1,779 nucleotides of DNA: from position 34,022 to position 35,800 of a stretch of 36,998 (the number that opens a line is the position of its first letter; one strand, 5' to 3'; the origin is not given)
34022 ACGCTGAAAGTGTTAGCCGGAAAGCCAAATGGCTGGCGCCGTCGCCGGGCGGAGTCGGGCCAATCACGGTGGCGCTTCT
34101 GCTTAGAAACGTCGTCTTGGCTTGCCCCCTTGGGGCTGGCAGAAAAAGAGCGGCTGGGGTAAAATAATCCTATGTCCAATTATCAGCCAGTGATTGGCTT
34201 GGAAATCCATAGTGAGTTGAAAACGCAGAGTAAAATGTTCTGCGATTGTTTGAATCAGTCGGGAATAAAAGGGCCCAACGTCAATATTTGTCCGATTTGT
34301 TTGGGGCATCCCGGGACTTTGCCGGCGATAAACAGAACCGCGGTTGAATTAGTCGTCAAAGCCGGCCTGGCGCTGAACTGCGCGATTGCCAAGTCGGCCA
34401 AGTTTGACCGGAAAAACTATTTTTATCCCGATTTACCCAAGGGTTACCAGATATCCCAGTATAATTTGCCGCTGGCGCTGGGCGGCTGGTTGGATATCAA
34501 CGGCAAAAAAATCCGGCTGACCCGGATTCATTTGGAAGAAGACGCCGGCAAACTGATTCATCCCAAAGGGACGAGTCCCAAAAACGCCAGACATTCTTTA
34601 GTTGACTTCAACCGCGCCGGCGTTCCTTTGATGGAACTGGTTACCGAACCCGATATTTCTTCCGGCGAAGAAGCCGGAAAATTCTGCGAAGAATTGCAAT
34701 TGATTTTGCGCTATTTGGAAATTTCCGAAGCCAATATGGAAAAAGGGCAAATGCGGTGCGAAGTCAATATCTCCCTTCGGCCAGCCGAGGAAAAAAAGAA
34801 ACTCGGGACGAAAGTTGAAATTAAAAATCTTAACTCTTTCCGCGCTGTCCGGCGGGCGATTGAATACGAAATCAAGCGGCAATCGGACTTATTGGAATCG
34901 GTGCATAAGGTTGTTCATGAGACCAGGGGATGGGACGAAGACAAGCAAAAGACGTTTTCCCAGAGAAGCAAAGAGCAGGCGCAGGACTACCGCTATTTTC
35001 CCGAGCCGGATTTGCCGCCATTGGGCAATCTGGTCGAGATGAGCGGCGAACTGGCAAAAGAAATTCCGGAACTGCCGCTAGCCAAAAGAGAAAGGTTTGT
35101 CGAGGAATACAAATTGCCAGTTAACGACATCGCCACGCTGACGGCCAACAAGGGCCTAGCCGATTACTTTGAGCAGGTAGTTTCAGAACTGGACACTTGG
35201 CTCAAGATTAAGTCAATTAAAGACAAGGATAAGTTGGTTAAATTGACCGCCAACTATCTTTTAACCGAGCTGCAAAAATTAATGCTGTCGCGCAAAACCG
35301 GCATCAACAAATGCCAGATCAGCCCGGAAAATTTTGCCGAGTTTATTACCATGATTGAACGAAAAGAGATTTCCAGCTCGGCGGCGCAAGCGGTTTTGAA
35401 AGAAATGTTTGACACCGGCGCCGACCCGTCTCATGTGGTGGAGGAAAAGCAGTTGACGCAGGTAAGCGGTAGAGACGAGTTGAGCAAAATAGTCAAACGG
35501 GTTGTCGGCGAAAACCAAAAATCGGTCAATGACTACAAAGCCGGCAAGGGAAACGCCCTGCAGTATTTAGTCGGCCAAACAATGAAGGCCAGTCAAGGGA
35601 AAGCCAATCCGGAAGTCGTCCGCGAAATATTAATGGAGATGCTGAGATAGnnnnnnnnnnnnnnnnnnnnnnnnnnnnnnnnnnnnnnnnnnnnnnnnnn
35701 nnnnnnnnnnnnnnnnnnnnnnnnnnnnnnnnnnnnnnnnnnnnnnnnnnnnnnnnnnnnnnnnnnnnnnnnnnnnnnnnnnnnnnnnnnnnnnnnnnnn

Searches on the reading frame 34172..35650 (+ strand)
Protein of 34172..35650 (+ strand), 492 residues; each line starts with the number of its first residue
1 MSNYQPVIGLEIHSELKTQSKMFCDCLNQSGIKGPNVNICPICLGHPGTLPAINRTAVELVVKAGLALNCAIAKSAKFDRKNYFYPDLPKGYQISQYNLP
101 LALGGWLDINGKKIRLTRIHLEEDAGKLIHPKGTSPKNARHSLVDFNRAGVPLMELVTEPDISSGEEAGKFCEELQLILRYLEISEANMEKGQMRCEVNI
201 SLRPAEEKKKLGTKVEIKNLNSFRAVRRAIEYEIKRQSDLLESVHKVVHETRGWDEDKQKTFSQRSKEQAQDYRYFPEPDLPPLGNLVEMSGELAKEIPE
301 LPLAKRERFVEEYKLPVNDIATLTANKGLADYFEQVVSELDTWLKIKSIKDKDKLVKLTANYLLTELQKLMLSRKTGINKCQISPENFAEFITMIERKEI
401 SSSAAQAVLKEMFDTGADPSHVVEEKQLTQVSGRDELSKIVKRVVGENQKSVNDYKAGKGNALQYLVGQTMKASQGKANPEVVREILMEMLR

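Call 75: search_protein_families(library=pfam, proteins=[window:34172-35650:+], max_evalue=0.001)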
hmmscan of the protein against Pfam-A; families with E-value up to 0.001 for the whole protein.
window:34172-35650:+ (492 aa): 2 families
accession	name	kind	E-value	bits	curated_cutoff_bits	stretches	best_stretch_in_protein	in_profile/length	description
PF02934.20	GatB_N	-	1.3e-115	385.7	23.4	1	7-284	2-269/277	GatB/GatE catalytic domain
PF02637.23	GatB_Yqey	-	9e-41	139.6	27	1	350-491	7-148/148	GatB domain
